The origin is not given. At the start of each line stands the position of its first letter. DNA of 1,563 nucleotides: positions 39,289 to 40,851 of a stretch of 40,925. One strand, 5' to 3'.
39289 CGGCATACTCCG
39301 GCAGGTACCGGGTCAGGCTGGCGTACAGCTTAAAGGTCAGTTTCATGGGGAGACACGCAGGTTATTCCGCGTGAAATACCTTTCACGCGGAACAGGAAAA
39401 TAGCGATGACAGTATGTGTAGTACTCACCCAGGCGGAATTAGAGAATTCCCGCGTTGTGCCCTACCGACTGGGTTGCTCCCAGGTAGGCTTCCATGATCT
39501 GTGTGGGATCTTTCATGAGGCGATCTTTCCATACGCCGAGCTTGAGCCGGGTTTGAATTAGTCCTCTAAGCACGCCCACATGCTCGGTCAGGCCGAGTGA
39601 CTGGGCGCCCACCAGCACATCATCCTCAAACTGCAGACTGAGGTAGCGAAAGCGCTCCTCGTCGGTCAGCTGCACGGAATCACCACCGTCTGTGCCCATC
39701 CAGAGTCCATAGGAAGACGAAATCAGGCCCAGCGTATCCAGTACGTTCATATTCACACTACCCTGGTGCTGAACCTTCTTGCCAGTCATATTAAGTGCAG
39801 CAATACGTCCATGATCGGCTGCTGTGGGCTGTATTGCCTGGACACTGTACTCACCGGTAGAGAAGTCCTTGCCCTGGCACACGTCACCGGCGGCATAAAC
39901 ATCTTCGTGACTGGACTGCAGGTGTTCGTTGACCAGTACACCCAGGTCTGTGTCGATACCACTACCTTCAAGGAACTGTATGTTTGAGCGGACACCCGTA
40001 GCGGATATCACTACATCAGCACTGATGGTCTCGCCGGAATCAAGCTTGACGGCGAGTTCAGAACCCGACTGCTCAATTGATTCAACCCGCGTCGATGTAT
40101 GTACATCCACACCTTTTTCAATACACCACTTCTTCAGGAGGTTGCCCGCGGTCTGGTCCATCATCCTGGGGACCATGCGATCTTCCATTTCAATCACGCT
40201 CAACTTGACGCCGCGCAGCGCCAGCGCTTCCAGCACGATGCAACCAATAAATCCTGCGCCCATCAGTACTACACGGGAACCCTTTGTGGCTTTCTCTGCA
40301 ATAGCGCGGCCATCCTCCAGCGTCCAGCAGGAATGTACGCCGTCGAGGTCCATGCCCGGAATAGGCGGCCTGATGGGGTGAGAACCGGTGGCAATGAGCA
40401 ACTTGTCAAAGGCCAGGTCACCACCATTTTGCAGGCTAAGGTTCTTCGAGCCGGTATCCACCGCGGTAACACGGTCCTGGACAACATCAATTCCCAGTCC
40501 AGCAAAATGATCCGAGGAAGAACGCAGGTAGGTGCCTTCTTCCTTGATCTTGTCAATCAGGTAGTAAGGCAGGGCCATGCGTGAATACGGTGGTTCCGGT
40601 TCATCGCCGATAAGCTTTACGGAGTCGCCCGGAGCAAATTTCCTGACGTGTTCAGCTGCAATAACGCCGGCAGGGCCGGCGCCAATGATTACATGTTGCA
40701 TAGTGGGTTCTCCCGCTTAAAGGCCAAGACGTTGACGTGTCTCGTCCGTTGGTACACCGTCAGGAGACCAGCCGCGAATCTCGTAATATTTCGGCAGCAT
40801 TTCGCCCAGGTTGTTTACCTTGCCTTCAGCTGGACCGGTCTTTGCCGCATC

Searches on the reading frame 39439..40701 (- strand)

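Call 58: search_protein_families(library=pfam, proteins=[window:39439-40701:-], max_evalue=0.0001)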
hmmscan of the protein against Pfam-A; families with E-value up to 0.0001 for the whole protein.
window:39439-40701:- (420 aa): 10 families
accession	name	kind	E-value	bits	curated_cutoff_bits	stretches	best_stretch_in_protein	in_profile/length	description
PF07992.20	Pyr_redox_2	-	1.1e-57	196.2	26.1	1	1-278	1-278/291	Pyridine nucleotide-disulphide oxidoreductase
PF00070.33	Pyr_redox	-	5.4e-17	62.5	22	1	143-220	1-79/82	Pyridine nucleotide-disulphide oxidoreductase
PF13738.12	Pyr_redox_3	-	7.8e-12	45.5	30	1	75-272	101-305/305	Pyridine nucleotide-disulphide oxidoreductase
PF01266.30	DAO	-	2.2e-10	41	27.9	0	189-246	155-212/353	FAD dependent oxidoreductase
PF03486.20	HI0933_like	-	3.2e-10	40.3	50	0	163-240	89-167/244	HI0933-like protein Rossmann domain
PF13454.12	NAD_binding_9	-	4.5e-09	36.9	21.8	0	185-237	103-154/155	FAD-NAD(P)-binding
PF05834.18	Lycopene_cycl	-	2.7e-07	30.4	23.4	0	186-257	90-160/380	Lycopene cyclase protein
PF01593.30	Amino_oxidase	-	5.9e-07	29.6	19.8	1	187-237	205-256/443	Flavin containing amine oxidoreductase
PF04820.20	Trp_halogenase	-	3.8e-06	26.5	21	0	187-241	162-217/458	Tryptophan halogenase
PF13450.12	NAD_binding_8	-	3.9e-05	24.3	21.9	0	148-184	3-39/68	NAD(P)-binding Rossmann-like domain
